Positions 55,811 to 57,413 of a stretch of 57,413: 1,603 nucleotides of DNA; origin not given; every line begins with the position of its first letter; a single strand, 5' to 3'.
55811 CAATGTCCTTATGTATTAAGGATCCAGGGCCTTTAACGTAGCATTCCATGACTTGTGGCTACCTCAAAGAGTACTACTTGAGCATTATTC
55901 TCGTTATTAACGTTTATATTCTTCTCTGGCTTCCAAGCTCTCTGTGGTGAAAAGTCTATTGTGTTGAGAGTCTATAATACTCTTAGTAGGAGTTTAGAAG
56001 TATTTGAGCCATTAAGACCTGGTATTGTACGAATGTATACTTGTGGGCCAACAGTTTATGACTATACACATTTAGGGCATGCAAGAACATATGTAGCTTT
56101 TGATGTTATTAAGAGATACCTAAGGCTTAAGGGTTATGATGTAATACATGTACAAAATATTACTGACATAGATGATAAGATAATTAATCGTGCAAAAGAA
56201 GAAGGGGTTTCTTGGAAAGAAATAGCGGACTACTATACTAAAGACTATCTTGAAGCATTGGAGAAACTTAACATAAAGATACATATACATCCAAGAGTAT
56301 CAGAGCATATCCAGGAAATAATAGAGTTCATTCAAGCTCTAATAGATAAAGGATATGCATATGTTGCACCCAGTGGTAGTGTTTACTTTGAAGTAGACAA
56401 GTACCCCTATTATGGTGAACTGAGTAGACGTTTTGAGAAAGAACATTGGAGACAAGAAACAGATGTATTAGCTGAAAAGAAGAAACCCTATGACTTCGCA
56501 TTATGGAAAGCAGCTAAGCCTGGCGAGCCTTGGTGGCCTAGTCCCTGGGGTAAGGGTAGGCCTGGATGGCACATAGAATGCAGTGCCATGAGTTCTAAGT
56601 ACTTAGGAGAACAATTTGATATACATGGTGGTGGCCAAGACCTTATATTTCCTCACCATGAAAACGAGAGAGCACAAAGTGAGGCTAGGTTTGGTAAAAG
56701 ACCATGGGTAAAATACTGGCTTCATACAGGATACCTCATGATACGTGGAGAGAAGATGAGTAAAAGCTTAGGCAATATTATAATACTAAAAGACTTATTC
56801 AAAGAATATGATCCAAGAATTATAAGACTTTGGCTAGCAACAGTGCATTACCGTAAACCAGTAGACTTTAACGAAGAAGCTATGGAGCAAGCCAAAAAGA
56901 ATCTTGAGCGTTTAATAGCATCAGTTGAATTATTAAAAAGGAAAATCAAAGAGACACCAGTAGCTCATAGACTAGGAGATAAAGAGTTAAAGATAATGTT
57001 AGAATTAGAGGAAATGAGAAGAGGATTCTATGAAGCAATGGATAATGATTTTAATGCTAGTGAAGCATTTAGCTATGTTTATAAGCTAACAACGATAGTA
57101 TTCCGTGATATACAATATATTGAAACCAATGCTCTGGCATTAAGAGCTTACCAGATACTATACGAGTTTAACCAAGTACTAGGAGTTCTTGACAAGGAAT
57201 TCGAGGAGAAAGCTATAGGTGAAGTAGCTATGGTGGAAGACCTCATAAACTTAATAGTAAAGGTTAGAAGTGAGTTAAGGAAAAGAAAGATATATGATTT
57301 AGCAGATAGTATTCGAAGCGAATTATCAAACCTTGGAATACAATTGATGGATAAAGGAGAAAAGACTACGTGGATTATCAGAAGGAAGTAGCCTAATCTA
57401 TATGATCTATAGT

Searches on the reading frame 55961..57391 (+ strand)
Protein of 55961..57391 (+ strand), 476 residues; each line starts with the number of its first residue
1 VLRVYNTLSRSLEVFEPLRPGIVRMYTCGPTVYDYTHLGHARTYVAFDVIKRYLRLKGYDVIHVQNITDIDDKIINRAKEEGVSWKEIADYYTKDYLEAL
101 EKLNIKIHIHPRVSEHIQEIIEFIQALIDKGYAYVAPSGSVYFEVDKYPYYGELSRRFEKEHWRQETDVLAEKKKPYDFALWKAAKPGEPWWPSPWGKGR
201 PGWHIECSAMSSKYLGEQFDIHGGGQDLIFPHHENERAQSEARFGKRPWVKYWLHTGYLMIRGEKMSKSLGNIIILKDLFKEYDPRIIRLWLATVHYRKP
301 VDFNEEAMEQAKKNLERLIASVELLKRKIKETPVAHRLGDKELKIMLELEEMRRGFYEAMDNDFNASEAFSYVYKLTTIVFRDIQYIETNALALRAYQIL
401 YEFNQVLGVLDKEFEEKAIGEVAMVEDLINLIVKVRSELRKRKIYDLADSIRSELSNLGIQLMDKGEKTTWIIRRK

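Call 62: find_related_loci(query=window:55961-57391:+, collection=metagenome_contigs, flank=10000)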
Query window:55961-57391:+ (476 aa) in metagenome_contigs; peptide patterns used: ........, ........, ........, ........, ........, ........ (x = any residue, [..] = any of these).
600 stretches matched a pattern (row limit reached: there are more); 574 encode a relative of the query (tblastn E <= 1e-3); the best 80 are kept; 80 distinct loci.
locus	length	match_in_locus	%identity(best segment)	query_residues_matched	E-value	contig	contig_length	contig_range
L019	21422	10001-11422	69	1-475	0e+0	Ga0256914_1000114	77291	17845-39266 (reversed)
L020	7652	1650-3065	71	1-473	0e+0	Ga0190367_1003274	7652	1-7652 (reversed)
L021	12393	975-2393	65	1-475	0e+0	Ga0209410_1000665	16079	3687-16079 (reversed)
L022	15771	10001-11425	64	2-476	0e+0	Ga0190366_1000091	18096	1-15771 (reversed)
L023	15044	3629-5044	62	1-473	0e+0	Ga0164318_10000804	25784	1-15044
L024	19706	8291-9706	62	1-473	0e+0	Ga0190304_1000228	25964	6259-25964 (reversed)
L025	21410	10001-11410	57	1-472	0e+0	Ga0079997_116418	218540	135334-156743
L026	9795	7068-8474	56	1-472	0e+0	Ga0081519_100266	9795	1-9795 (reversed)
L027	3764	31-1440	51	2-471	2e-158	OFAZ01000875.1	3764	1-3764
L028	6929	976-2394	49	1-475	1e-145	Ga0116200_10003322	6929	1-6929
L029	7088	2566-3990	45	2-471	5e-138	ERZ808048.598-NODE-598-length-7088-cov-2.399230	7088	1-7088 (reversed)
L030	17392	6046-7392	48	2-471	1e-137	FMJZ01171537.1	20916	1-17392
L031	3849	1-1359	51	32-475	2e-140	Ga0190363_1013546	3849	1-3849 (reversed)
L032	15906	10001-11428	45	2-471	8e-136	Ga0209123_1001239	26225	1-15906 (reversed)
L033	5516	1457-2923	46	2-471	1e-134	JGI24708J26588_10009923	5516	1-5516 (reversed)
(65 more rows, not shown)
